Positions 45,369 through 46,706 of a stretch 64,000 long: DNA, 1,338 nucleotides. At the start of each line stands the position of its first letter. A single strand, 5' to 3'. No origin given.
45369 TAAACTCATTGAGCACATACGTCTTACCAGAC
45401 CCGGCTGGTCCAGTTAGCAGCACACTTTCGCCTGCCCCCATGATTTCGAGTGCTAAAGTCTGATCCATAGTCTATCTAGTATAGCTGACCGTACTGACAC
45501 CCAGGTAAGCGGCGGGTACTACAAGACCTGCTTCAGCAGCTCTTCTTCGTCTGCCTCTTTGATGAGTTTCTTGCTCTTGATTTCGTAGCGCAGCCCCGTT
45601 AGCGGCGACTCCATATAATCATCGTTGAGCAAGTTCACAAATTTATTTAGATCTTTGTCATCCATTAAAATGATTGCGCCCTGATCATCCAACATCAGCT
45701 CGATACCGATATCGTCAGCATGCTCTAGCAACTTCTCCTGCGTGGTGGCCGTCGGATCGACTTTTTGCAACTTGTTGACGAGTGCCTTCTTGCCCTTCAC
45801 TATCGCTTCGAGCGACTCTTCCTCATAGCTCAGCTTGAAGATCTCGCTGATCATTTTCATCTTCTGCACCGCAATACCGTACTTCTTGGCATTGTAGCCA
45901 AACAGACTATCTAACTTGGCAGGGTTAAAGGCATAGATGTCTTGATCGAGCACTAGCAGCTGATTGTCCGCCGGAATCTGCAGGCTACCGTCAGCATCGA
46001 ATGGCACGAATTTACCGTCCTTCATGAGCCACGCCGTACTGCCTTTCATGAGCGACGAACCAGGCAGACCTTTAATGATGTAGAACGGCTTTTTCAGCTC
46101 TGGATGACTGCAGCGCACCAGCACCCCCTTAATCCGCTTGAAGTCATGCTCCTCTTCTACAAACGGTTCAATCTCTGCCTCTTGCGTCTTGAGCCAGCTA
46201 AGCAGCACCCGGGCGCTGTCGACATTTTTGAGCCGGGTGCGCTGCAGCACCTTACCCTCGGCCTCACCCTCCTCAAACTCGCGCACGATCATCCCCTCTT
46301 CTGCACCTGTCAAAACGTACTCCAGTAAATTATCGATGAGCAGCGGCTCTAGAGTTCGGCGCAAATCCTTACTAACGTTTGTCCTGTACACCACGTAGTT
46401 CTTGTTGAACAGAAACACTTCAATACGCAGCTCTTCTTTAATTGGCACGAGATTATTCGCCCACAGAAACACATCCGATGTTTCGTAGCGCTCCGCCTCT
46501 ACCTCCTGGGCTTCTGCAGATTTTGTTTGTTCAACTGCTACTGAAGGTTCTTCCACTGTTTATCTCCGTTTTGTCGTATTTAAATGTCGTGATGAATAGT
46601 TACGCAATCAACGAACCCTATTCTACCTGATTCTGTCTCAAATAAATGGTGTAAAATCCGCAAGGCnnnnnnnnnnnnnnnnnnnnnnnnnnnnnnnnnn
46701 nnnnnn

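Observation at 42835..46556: Pif1-type helicase paired with an acidic DUF4868/KwaB-like protein beside NYN and VOC genes: a candidate defence-type module of undescribed architecture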

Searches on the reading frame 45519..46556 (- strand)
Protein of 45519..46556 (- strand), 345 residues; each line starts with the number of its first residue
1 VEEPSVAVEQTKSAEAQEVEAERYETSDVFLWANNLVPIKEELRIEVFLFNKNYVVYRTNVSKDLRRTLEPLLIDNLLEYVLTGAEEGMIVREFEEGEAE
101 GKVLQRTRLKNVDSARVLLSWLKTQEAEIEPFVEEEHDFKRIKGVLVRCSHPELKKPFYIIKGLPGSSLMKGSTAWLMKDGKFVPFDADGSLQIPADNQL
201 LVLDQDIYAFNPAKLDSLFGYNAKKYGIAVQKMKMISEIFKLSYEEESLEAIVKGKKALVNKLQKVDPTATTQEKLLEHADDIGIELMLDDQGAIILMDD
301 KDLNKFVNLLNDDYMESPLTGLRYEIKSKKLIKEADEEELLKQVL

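Call 3: search_protein_families(library=pfam, proteins=[window:45519-46556:-], max_evalue=0.1)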
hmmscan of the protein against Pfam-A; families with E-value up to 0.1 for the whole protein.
window:45519-46556:- (345 aa): 1 family
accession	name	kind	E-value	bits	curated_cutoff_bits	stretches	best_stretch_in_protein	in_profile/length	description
PF16162.10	KwaB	-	2.2e-11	44.5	26.3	1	175-320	38-186/186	Kiwa protein KwaB-like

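Call 4: search_protein_families(library=padloc, proteins=[window:45519-46556:-], max_evalue=0.1)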
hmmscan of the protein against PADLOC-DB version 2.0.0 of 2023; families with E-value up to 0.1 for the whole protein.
window:45519-46556:- (345 aa): 8 families
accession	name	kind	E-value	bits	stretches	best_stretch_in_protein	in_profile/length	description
PDLC00233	KwaB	-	1.4e-11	42.2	1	40-336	17-318/320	DUF4868 domain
PDLC00230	KwaB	-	8.4e-11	39.8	1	122-335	102-319/322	DUF4868 domain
PDLC00222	KwaB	-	4.1e-05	21.1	1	250-332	207-291/292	DUF4868 domain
PDLC00234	KwaB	-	0.00036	18.1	1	261-332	216-288/289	DUF4868 domain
PDLC00225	KwaB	-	0.00078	16.9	1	250-331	207-290/291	DUF4868 domain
PDLC00235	KwaB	-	0.0011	16.5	1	32-333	20-311/312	DUF4868 domain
PDLC00223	KwaB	-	0.011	12.8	1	254-335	249-337/339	DUF4868 domain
PDLC00229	KwaB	-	0.014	12.9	1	260-331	203-280/282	DUF4868 domain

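Call 5: find_homologous_proteins(query=window:45519-46556:-)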
Query window:45519-46556:- (345 aa): 2064 proteins with E <= 0.001 among 4760 candidates; the best 120 are listed.
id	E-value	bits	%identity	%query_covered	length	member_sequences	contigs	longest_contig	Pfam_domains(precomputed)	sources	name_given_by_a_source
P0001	1.9e-203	693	93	100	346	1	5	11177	PF16162.11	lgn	-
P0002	2.7e-195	666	89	100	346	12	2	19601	PF16162.11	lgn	-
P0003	3.1e-184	630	85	98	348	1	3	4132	PF16162.11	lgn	-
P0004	2.2e-180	617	84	97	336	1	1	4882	PF16162.11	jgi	jgi:hypothetical protein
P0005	6.8e-180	615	86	95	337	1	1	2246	PF16162.11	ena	-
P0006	2.6e-178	610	83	97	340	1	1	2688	PF16162.11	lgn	-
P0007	6.8e-178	609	83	97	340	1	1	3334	PF16162.11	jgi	jgi:Kiwa KwaB-like protein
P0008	1.2e-177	608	82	98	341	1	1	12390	PF16162.11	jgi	jgi:hypothetical protein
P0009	3.0e-177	607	82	97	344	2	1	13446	PF16162.11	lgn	-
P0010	1.3e-176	605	83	97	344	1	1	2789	PF16162.11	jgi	jgi:hypothetical protein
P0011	2.5e-176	604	84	95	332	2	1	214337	PF16162.11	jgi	-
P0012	3.1e-176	603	81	98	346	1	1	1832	PF16162.11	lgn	-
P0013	2.9e-175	600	82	96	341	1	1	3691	PF16162.11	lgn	-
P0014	3.1e-174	597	82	98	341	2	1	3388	PF16162.11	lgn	-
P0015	8.8e-174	595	83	93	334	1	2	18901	PF16162.11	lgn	-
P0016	2.4e-172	591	81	96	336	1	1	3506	PF16162.11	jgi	jgi:hypothetical protein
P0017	7.0e-172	589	83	94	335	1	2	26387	PF16162.11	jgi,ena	-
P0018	1.4e-161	555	74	98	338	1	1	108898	PF16162.11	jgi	jgi:hypothetical protein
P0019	2.9e-156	538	72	100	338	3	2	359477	PF16162.11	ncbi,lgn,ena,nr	ncbi:MAG TPA: Kiwa anti-phage protein KwaB-like domain-containing protein [Verrucomicrobiae bacteriu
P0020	6.5e-155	533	73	94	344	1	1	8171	PF16162.11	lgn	-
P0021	6.8e-148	510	69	94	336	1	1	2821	PF16162.11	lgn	-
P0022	5.0e-146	504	70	93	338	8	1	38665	PF16162.11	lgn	-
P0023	3.4e-144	498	67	98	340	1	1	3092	PF16162.11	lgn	-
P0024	2.7e-143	495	70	93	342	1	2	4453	PF16162.11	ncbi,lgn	-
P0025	6.3e-143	494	67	96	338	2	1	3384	PF16162.11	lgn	-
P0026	5.3e-142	491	68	94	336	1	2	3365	PF16162.11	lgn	-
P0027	7.3e-142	490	66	94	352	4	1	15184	PF16162.11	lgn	-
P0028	1.1e-141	490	66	98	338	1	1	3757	PF16162.11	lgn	-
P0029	1.9e-139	483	68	93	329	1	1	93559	PF16162.11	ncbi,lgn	-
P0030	5.1e-139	481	66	92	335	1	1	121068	PF16162.11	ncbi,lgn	-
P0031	7.4e-139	481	66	93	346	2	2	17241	PF16162.11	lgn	-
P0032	1.8e-138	479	65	99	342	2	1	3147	PF16162.11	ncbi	-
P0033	3.5e-138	478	67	92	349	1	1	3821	PF16162.11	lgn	-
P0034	1.1e-137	477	65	96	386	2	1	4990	PF16162.11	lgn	-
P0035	2.9e-137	475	68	86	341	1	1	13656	PF16162.11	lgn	-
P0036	1.3e-136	473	66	92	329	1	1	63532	PF16162.11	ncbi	-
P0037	3.4e-136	472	63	96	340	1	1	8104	PF16162.11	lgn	-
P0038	3.9e-136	472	64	95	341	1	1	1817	PF16162.11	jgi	jgi:hypothetical protein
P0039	3.2e-135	469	63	97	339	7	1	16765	PF16162.11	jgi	jgi:hypothetical protein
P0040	4.8e-135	468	64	92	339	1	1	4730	PF16162.11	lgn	-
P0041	5.4e-135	468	64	94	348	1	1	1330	PF16162.11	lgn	-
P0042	7.1e-135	468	63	93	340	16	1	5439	PF16162.11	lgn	-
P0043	8.4e-135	467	65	93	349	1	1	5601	PF16162.11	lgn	-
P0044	1.0e-134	467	66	92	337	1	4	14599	PF16162.11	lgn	-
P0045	2.1e-134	466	64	94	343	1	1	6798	PF16162.11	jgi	jgi:hypothetical protein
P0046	2.2e-134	466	66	93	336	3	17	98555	PF16162.11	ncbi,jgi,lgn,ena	-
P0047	2.5e-134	466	64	94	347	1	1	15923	PF16162.11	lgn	-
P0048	2.8e-134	466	65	94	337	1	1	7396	PF16162.11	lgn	-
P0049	3.8e-134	465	65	93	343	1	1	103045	PF16162.11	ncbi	-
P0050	7.4e-134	464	61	99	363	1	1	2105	PF16162.11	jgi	jgi:hypothetical protein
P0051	9.0e-134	464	65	96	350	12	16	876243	PF16162.11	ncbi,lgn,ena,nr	ncbi:MAG: DUF4868 domain-containing protein [Candidatus Nomurabacteria bacterium]|nr:MAG: DUF4868 do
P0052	1.6e-133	463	65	94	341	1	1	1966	PF16162.11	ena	-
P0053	2.2e-133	463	63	91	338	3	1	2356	PF16162.11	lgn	-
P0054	2.8e-133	462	66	90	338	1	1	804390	PF16162.11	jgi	jgi:hypothetical protein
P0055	3.4e-133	462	67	90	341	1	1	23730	PF16162.11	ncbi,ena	ncbi:MAG: Kiwa anti-phage protein KwaB-like domain-containing protein [Candidatus Saccharibacteria b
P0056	3.6e-133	462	65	94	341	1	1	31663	PF16162.11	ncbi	-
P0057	3.7e-133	462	63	93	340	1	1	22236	PF16162.11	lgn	-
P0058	4.6e-133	462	67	90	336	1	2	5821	PF16162.11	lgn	-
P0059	6.0e-133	461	65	94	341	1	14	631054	PF16162.11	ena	-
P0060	6.2e-133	461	65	94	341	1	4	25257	PF16162.11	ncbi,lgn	-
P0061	6.4e-133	461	61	98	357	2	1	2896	PF16162.11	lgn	-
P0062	6.5e-133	461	60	100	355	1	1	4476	PF16162.11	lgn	-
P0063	6.6e-133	461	63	97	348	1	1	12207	PF16162.11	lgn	-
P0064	8.2e-133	461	65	94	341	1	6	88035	PF16162.11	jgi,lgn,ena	jgi:hypothetical protein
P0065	9.3e-133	461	63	95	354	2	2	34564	PF16162.11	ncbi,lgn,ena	-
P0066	1.0e-132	460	65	91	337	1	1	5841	PF16162.11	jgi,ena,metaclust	metaclust:\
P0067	1.3e-132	460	65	91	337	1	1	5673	PF16162.11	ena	-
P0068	2.2e-132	459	63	92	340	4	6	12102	PF16162.11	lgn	-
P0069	2.5e-132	459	64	91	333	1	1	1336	PF16162.11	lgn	-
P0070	7.9e-132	458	63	94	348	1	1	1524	PF16162.11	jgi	jgi:hypothetical protein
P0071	1.3e-131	457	65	93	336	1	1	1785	PF16162.11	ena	-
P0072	1.5e-131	457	63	94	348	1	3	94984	PF16162.11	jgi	jgi:hypothetical protein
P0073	1.9e-131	456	65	93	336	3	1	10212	PF16162.11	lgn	-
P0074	2.1e-131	456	63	92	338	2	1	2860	PF16162.11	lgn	-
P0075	2.7e-131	456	60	94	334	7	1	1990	PF16162.11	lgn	-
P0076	3.2e-131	456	62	95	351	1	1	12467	PF16162.11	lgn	-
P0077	3.8e-131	455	61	97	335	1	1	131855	PF16162.11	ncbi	-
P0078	6.5e-131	455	64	92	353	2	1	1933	PF16162.11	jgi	jgi:hypothetical protein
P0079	7.2e-131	454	63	92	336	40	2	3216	PF16162.11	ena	-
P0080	8.9e-131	454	65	93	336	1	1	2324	PF16162.11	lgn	-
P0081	9.2e-131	454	62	92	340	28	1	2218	PF16162.11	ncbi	-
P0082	9.6e-131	454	64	94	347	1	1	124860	PF16162.11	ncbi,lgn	-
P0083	9.8e-131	454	64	92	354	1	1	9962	PF16162.11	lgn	-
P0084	1.3e-130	454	63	96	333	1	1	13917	PF16162.11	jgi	jgi:hypothetical protein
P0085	1.6e-130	453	65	93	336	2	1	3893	PF16162.11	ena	-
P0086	2.3e-130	453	63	91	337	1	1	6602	PF16162.11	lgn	-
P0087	2.3e-130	453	62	94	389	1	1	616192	PF16162.11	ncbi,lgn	-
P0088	2.9e-130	452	65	89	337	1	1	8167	PF16162.11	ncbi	-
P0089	3.0e-130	452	64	93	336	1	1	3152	PF16162.11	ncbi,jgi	-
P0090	3.1e-130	452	64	93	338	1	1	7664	PF16162.11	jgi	jgi:hypothetical protein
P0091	3.6e-130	452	63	93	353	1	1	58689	PF16162.11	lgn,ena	-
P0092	3.9e-130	452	64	89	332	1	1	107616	PF16162.11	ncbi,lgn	-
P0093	6.6e-130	451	62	95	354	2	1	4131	PF16162.11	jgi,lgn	jgi:hypothetical protein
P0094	7.1e-130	451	62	94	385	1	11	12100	PF16162.11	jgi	jgi:hypothetical protein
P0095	7.7e-130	451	62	94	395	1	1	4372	PF16162.11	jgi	jgi:hypothetical protein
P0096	8.3e-130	451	63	91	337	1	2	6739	PF16162.11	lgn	-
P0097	9.5e-130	451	61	98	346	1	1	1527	PF16162.11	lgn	-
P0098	9.7e-130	451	61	95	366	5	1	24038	PF16162.11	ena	-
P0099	1.8e-129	450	65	92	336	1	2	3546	PF16162.11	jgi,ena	-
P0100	1.9e-129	450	60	96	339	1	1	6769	PF16162.11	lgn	-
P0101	3.6e-129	449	62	92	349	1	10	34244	PF16162.11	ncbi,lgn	-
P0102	3.9e-129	449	62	92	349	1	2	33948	PF16162.11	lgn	-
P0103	3.9e-129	449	62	92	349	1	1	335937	PF16162.11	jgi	jgi:hypothetical protein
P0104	4.2e-129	449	59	98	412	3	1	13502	PF16162.11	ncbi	-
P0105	4.3e-129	449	62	92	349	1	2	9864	PF16162.11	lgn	-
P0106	4.5e-129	448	60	94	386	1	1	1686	PF16162.11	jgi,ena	-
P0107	5.8e-129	448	64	93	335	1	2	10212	PF16162.11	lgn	-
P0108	7.4e-129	448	63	90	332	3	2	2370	PF16162.11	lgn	-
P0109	8.9e-129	447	60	97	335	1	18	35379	PF16162.11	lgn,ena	-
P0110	1.0e-128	447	62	92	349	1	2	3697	PF16162.11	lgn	-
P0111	1.1e-128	447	61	97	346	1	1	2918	PF16162.11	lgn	-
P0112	1.3e-128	447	61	95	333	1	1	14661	PF16162.11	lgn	-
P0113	1.5e-128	447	61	93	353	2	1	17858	PF16162.11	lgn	-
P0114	1.6e-128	447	64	92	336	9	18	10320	PF16162.11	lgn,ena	-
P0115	1.9e-128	446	63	92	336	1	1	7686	PF16162.11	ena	-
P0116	2.2e-128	446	63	91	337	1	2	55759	PF16162.11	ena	-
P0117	2.2e-128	446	62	91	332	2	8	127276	PF16162.11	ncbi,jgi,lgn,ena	jgi:hypothetical protein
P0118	2.8e-128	446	61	93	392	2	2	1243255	PF16162.11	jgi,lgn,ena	-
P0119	3.0e-128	446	63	91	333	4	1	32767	PF16162.11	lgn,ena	-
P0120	3.8e-128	445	61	98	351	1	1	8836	PF16162.11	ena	-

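Call 6: search_protein_families(library=ncbifam, proteins=[window:45519-46556:-], max_evalue=0.01)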
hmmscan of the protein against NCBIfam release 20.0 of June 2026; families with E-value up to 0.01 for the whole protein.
window:45519-46556:- (345 aa): 1 family
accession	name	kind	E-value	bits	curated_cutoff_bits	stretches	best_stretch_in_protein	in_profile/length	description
NF041623.1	KwaB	equivalog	3.3e-12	46.2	200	1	123-329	95-305/306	anti-phage protein KwaB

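Call 8: find_encoding_contigs(protein=P0051, flank=8000, max_places=4)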
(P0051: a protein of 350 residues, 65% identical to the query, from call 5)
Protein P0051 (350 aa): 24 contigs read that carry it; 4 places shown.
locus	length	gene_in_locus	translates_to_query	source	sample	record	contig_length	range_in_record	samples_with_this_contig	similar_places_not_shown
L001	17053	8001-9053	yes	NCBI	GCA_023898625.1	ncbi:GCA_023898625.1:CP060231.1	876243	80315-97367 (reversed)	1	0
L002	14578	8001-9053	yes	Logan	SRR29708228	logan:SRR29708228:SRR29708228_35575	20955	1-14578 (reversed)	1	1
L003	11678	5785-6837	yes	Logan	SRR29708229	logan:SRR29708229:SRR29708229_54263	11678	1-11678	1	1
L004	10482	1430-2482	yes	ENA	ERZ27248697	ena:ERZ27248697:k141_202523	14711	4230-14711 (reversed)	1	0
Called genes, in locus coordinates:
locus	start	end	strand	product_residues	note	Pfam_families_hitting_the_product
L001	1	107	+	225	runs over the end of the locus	-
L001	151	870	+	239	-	-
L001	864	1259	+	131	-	PF00072:Response_reg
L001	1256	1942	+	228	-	PF11967:RecO_N, PF02565:RecO_C (weak)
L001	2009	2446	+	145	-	-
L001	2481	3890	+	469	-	PF00587:tRNA-synt_2b, PF03129:HGTP_anticodon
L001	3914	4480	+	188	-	-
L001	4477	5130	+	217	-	-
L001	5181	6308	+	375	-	-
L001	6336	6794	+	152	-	-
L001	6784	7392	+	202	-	PF01928:CYTH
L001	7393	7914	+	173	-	-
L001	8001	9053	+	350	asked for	PF16162:KwaB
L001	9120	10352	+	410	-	-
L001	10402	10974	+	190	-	PF01936:NYN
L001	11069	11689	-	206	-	PF04203:Sortase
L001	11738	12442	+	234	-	PF08713:DNA_alkylation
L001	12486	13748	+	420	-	PF00232:Glyco_hydro_1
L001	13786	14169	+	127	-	-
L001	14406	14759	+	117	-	PF02381:MraZ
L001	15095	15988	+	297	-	PF01795:Methyltransf_5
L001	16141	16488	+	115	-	-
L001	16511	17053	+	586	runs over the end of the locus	PF03717:PBP_dimer, PF00905:Transpeptidase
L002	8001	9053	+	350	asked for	PF16162:KwaB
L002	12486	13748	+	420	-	PF00232:Glyco_hydro_1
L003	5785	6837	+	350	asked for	PF16162:KwaB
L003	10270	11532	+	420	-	PF00232:Glyco_hydro_1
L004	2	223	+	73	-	?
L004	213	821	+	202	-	PF01928:CYTH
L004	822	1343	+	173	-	-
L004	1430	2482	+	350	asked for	PF16162:KwaB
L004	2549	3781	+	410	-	-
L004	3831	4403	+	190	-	PF01936:NYN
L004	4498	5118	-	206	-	PF04203:Sortase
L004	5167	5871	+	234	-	PF08713:DNA_alkylation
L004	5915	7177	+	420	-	PF00232:Glyco_hydro_1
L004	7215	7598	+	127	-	-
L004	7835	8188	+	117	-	PF02381:MraZ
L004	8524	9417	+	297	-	PF01795:Methyltransf_5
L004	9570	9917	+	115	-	-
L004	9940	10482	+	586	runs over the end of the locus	PF03717:PBP_dimer, PF00905:Transpeptidase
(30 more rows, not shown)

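Call 9: find_encoding_contigs(protein=P0118, flank=8000, max_places=3)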
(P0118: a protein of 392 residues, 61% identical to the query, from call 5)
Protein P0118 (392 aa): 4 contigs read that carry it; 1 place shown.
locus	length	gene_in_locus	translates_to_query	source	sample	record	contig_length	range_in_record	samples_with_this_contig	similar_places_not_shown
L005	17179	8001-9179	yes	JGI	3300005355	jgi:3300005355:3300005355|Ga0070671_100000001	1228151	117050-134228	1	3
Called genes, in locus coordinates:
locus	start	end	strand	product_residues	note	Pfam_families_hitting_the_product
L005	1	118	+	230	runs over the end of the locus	PF11967:RecO_N, PF02565:RecO_C (weak)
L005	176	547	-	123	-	-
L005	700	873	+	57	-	-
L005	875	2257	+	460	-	PF00587:tRNA-synt_2b, PF03129:HGTP_anticodon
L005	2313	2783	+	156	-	PF01243:PNPOx_N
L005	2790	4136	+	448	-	-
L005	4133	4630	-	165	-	-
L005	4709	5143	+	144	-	PF00075:RNase_H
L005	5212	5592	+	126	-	PF00903:Glyoxalase, PF22677:Ble-like_N (faint), PF13669:Glyoxalase_4 (faint)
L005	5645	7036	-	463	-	PF13229:Beta_helix, PF05048:NosD (weak), PF13229:Beta_helix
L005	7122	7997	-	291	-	-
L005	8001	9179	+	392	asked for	PF16162:KwaB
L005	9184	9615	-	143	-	PF06146:PsiE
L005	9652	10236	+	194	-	PF01936:NYN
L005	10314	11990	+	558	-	PF01443:Viral_helicase1 (faint), PF05970:PIF1, PF13191:AAA_16 (faint), PF13245:AAA_19, PF13401:AAA_22, PF13604:AAA_30, PF21530:Pif1_2B_dom (weak), PF00570:HRDC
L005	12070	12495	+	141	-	PF08570:DUF1761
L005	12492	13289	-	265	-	PF01978:TrmB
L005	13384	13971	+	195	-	-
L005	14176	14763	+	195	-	PF01327:Pep_deformylase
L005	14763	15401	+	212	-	PF00753:Lactamase_B (weak), PF13483:Lactamase_B_3, PF12706:Lactamase_B_2 (faint)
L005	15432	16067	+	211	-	PF01066:CDP-OH_P_transf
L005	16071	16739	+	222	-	PF13263:PHP_C (faint)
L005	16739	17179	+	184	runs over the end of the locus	PF01864:CarS-like, PF01148:CTP_transf_1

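Call 10: search_solved_structures(query=window:45519-46556:-, max_evalue=1, show_alignments=1)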
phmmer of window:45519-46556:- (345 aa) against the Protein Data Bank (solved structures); distinct sequences matched with E-value up to 1: 5.
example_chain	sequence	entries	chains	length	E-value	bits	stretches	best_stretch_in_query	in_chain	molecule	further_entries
5g2z_A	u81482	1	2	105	0.14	14.7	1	177-232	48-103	THIOREDOXIN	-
1ud0_A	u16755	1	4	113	0.16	14.5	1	94-166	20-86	70 kDa heat-shock-like protein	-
3zzx_A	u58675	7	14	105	0.17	14.4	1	177-232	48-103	THIOREDOXIN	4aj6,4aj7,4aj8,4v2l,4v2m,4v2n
5g31_A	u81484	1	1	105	0.23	13.9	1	177-232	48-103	THIOREDOXIN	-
4kbq_D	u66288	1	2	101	0.28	13.7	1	94-166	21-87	Heat shock cognate 71 kDa protein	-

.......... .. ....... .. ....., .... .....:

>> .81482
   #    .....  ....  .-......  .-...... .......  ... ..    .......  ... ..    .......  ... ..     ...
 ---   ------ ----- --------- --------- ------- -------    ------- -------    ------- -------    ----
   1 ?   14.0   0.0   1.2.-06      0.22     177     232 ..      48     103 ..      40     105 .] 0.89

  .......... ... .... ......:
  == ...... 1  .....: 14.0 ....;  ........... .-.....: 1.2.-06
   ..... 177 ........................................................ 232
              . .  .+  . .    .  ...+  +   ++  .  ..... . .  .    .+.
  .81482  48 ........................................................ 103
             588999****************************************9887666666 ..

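Call 11: search_protein_families(library=pfam, proteins=[L001:9120-10352:+, L001:10402-10974:+, L001:7393-7914:+, L005:10314-11990:+, L005:9652-10236:+, L005:7122-7997:-], max_evalue=0.01)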
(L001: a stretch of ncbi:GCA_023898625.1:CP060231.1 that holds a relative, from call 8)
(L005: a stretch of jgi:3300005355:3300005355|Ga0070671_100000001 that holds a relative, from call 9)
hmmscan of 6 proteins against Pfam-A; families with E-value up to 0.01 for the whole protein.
L001:9120-10352:+ (410 aa): 0 families

L001:10402-10974:+ (190 aa): 1 family
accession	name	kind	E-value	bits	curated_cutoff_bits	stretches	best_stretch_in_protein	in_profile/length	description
PF01936.24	NYN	-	2.4e-14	54.5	24.2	1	18-147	4-123/145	NYN domain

L001:7393-7914:+ (173 aa): 0 families

L005:10314-11990:+ (558 aa): 18 families
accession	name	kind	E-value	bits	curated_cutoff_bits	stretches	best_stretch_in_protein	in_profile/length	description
PF05970.20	PIF1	-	1.4e-30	107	25.9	1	3-187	21-219/223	PIF1-like helicase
PF00570.28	HRDC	-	1.2e-18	67.3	23.8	1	435-501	2-68/68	HRDC domain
PF13604.12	AAA_30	-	1.1e-17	64.8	27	1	8-189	22-177/191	AAA domain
PF13245.12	AAA_19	-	1.2e-14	55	25.1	1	5-136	12-132/134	AAA domain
PF13401.12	AAA_22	-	5.4e-09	36.9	27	1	6-129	7-123/130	AAA domain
PF01443.25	Viral_helicase1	-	7.4e-07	29.6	21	1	10-173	4-137/228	Viral superfamily 1 RNA helicase core domain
PF21530.3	Pif1_2B_dom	-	7.3e-06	26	23.9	1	250-289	7-47/47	DNA helicase Pif1, 2B domain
PF13191.12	AAA_16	-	3.5e-05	24.8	32.6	1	4-38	24-58/167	AAA ATPase domain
PF07728.20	AAA_5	-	4.1e-05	24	22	1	7-98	2-79/139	AAA domain (dynein-related subfamily)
PF13086.12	AAA_11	-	0.00024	21.4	27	0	7-45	20-65/257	AAA domain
PF03266.21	NTPase_1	-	0.00061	20.1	23.9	0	7-35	2-30/168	NTPase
PF13479.12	AAA_24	-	0.0014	19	27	1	5-98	3-77/195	AAA domain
PF09848.15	SLFN-g3_helicase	-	0.0015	18.3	24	1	7-93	4-87/354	Schlafen group 3, DNA/RNA helicase domain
PF00004.35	AAA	-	0.0016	19.3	21.2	1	7-101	1-73/131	ATPase family associated with various cellular activities (AAA)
PF02492.25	cobW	-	0.0021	18.1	20.7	1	7-37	3-33/180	CobW/HypB/UreG, nucleotide-binding domain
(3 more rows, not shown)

L005:9652-10236:+ (194 aa): 1 family
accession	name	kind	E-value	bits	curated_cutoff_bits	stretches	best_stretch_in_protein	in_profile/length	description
PF01936.24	NYN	-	5.8e-14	53.3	24.2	1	13-161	2-128/145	NYN domain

L005:7122-7997:- (291 aa): 1 family
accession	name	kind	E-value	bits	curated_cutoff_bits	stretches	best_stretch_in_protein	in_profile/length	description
PF18933.6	PsbP_2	-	0.0053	17.2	27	0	62-146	3-75/184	PsbP-like protein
